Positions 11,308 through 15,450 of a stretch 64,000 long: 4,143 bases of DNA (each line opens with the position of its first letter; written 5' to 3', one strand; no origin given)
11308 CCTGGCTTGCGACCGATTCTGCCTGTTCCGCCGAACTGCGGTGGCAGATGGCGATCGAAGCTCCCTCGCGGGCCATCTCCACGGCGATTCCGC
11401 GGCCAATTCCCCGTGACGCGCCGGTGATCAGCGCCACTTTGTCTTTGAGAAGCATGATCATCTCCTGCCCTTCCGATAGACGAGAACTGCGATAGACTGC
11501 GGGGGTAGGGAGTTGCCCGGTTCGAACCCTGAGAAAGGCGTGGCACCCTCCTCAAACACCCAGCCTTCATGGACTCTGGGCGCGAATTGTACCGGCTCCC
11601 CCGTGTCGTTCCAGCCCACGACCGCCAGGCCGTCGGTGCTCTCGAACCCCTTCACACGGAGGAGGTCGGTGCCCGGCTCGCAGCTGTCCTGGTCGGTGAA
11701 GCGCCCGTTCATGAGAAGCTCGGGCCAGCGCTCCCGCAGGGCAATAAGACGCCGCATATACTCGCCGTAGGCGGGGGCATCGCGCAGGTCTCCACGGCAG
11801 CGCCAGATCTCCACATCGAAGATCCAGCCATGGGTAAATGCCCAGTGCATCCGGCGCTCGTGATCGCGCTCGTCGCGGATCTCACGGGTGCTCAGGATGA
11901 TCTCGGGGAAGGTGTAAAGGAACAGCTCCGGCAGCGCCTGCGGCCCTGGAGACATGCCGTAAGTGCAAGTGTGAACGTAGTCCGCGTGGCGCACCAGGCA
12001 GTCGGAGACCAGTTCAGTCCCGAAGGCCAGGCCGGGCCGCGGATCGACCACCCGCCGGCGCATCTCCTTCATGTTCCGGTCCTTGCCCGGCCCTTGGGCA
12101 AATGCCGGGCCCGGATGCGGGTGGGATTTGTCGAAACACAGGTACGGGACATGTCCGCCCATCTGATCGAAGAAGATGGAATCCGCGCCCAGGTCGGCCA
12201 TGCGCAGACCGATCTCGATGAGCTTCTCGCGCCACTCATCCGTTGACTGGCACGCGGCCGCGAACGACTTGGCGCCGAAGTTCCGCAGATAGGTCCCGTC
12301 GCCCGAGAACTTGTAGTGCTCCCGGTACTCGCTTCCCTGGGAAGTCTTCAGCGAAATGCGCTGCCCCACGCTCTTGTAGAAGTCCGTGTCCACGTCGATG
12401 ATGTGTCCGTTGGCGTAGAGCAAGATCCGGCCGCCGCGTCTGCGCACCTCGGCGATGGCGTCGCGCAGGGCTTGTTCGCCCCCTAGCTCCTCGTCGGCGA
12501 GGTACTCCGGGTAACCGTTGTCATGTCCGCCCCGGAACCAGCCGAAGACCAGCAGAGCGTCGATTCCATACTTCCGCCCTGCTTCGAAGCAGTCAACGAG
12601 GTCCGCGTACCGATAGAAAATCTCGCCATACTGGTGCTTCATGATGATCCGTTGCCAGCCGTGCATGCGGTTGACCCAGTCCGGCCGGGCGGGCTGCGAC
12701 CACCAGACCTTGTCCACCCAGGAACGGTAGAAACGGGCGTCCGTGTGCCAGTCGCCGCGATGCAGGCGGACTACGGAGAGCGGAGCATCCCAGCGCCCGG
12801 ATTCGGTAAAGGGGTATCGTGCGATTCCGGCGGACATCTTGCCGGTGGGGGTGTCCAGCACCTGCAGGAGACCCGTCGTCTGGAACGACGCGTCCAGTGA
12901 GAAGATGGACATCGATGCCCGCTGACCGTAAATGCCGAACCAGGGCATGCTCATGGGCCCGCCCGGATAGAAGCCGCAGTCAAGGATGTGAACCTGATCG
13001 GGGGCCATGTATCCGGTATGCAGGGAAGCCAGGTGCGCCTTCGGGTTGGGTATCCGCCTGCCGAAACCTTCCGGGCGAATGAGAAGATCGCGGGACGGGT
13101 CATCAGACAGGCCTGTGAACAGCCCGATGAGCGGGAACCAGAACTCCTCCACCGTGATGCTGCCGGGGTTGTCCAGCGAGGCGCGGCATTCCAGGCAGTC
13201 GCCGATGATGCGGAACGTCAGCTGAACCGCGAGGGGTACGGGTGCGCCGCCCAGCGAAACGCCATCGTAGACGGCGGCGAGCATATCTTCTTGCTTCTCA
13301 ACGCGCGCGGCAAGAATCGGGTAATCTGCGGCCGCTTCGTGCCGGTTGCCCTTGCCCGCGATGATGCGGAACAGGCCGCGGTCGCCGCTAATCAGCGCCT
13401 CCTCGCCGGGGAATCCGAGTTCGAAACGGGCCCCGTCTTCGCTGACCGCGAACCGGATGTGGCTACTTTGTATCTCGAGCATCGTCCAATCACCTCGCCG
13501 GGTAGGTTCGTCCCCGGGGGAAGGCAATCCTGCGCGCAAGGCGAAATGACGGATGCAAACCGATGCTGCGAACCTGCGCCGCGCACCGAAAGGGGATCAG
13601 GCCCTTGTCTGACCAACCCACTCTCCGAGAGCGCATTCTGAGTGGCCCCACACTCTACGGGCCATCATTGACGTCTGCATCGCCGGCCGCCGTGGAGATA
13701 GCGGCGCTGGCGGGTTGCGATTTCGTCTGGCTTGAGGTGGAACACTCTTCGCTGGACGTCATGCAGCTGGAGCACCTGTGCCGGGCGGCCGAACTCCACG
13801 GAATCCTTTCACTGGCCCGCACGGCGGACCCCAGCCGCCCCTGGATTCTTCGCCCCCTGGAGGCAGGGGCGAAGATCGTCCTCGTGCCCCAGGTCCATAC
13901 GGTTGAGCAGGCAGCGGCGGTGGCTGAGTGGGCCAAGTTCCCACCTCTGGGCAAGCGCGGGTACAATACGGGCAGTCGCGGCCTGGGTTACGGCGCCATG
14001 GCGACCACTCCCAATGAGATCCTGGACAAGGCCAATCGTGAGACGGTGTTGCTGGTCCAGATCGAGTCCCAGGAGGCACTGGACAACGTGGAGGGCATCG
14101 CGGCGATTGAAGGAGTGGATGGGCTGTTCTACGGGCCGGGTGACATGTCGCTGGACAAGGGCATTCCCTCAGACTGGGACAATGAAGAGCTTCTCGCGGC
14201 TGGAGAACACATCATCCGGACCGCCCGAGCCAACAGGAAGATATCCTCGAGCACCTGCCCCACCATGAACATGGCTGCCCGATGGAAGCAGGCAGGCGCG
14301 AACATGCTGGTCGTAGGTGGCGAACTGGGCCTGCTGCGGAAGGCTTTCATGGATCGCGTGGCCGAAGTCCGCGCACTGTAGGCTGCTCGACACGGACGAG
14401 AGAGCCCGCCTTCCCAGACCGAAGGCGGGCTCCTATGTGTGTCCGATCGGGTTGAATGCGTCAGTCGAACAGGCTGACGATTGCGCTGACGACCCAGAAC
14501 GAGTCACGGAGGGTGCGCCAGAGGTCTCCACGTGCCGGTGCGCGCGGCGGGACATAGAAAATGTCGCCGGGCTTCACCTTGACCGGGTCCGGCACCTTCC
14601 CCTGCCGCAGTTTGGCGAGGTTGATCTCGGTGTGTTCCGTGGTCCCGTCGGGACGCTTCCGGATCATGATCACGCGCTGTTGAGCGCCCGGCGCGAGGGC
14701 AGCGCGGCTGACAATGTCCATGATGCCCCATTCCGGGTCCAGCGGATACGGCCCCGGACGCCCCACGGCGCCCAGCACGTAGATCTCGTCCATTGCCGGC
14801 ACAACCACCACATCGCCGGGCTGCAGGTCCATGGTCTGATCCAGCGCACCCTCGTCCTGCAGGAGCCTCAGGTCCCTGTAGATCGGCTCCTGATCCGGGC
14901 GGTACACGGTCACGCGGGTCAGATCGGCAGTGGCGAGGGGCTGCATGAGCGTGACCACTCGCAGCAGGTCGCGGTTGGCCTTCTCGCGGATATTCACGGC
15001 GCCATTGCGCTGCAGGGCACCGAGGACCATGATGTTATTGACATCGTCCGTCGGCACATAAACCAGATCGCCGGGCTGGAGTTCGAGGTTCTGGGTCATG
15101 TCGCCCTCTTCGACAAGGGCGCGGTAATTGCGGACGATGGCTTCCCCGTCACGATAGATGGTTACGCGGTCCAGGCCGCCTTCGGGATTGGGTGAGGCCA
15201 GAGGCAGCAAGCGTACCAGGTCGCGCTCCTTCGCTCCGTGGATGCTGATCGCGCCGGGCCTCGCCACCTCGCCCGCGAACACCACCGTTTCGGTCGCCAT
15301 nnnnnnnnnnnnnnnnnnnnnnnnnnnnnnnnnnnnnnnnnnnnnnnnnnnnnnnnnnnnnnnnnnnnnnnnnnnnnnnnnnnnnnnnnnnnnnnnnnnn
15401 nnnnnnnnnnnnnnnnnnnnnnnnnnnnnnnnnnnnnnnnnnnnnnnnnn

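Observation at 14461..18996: A 1,511-aa Wza-like exporter with about 16 tandem SLBB modules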

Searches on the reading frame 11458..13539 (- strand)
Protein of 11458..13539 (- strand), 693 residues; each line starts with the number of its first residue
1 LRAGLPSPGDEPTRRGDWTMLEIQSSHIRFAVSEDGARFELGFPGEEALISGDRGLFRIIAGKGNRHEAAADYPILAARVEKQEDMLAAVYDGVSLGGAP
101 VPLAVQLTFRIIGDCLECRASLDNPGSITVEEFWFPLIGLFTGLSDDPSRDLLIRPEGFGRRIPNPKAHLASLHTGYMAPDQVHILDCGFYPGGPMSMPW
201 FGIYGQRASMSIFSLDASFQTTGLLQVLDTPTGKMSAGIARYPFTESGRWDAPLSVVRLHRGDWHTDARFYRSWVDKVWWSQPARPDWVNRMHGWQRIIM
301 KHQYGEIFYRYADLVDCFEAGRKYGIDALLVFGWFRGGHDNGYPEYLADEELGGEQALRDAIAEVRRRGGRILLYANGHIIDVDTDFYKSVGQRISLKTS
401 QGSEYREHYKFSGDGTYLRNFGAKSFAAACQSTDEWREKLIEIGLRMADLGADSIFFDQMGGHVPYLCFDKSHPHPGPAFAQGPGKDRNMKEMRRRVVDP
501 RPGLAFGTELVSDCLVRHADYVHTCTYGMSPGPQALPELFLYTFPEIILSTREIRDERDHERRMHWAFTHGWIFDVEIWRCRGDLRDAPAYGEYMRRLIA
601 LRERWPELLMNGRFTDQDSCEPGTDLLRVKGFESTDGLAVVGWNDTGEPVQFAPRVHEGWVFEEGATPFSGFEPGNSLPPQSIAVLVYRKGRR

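Call 7: search_protein_families(library=pfam, proteins=[window:11458-13539:-], max_evalue=0.001)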
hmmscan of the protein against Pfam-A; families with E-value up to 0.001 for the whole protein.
window:11458-13539:- (693 aa): 1 family
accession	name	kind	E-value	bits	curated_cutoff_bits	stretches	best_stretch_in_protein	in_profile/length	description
PF19773.5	DUF6259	-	6.9e-32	111.2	28.7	1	256-525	8-266/300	Domain of unknown function (DUF6259)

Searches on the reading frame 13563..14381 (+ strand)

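Call 7: search_protein_families(library=pfam, proteins=[window:13563-14381:+], max_evalue=0.001)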
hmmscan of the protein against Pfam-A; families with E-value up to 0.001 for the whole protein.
window:13563-14381:+ (272 aa): 1 family
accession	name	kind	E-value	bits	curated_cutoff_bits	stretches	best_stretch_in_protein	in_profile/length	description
PF03328.21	HpcH_HpaI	-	1.1e-28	100.5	25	1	36-260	6-220/221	HpcH/HpaI aldolase/citrate lyase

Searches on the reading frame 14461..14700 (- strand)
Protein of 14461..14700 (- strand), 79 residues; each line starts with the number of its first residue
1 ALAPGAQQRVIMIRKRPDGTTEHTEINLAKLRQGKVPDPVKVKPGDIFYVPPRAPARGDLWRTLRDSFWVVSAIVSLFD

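Call 33: search_protein_families(library=pfam, proteins=[window:14461-14700:-], max_evalue=10)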
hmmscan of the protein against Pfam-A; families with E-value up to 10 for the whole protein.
window:14461-14700:- (79 aa): 2 families
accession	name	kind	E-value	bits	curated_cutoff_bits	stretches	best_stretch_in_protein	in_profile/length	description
PF08007.18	JmjC_2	-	0.032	14.2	22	1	21-58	69-106/127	JmjC domain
PF07883.17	Cupin_2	-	0.18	12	27.2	1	39-55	37-53/70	Cupin domain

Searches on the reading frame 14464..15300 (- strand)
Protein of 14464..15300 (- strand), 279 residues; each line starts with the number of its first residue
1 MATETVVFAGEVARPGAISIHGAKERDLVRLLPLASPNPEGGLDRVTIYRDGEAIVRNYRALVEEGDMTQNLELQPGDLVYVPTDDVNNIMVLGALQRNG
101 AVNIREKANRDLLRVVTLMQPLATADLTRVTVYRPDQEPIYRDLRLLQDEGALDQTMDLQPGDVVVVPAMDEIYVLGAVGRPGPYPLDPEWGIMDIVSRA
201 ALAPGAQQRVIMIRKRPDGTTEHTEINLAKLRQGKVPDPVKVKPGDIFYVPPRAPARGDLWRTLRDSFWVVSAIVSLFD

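Call 44: predict_structure(alignment_id=A1)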
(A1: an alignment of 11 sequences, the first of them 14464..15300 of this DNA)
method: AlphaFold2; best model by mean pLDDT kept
length: 279 residues; sequences in the alignment: 11
mean_pLDDT: 86.2   pTM: 0.74
mean pLDDT of the five models: 86.2, 83.6, 80.1, 78.3, 75.3
residues with pLDDT >= 90: 108; 70-90: 156; 50-70: 10; < 50: 5
segments of 3 or more residues with pLDDT < 50: 277-279
pLDDT, mean of each block of 10 residues (from residue 1): 81 93 87 91 94 94 94 94 89 89 85 92 90 85 91 90 89 88 85 85 85 83 86 76 86 73 81 55
secondary structure, 60 per line:
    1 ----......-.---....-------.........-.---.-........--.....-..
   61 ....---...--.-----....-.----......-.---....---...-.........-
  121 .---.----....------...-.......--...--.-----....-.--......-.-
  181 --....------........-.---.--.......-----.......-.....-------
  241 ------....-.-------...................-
elements in order: E5-10 E16-19 H28-35 E46-50 E53-57 H59-64 E79-82 E89-94 E100-103 H112-119 E130-133 E140-142 H144-150 E164-167 E172-177 E183-186 H193-200 E209-215 E221-227 H229-233 E247-250 H260-278

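Call 46: fold_search(model_id=the predicted structure, library=pdb)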
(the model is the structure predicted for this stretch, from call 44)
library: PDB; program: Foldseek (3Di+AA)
matches with E <= 10: 895; with E <= 0.001: 19
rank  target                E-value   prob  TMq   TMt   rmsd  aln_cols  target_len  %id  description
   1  9r68_A                2.5e-11  1.00  0.37  0.30  17.5       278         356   15  CPS secretion pathway Wza-Wzc_C1 (Conf 2) (released 2026-03-04)
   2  9r64_A                3.4e-11  1.00  0.37  0.30  17.3       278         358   14  CPS secretion pathway Wza-Wzc_C1 (Conf 0) (released 2026-03-04)
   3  2j58_A                3.6e-11  1.00  0.43  0.35   4.7       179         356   21  The structure of Wza (released 2006-11-06)
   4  2w8i_A                6.9e-11  1.00  0.43  0.38   4.7       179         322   21  Crystal structure of Wza24-345. (released 2009-02-10)
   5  2w8h_A                9.3e-11  1.00  0.42  0.38   4.8       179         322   21  Crystal structure of spin labeled Wza24-345. (released 2009-02-10)
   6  9r60_A                1.4e-10  1.00  0.43  0.35   4.8       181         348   21  CPS translocon Wza_C1 (released 2026-03-04)
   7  3p42_B                2.5e-06  1.00  0.28  0.34  13.1       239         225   14  Structure of GfcC (YmcB), protein encoded by the E. coli group 4 capsule operon (released 2011-04-06)
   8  7xfd_A                7.3e-06  1.00  0.28  0.45   1.3        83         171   24  Polysaccharide export protein Wza (released 2022-05-04)
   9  7xff_A                8.7e-06  1.00  0.28  0.42   1.3        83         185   24  Polysaccharide export protein Wza (released 2022-05-04)
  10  3p42_A                2.2e-05  1.00  0.29  0.33  12.4       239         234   15  Structure of GfcC (YmcB), protein encoded by the E. coli group 4 capsule operon (released 2011-04-06)
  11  7eb9_A                2.4e-05  0.96  0.18  0.18  14.5       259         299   10  The structure of the A20-binding inhibitor of NF-kB 1 in complex with tetra-ubiquitin (released 2021-07-21)
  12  7xff_B                3.2e-05  1.00  0.28  0.44   1.3        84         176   24  Polysaccharide export protein Wza (released 2022-05-04)
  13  3p42_D                4.6e-05  1.00  0.28  0.33  13.1       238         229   13  Structure of GfcC (YmcB), protein encoded by the E. coli group 4 capsule operon (released 2011-04-06)
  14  7eao_A                7.7e-05  0.91  0.18  0.21  16.6       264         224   10  The structure of the A20-binding inhibitor of NF-kB 1 in complex with tri-ubiquitin (released 2021-07-21)
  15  9n9a                  8.2e-05  1.00  0.29  0.48  10.1       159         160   19  Crystal structure of Class-3 OPX WzaB from Myxococcus xanthus (released 2026-01-28)
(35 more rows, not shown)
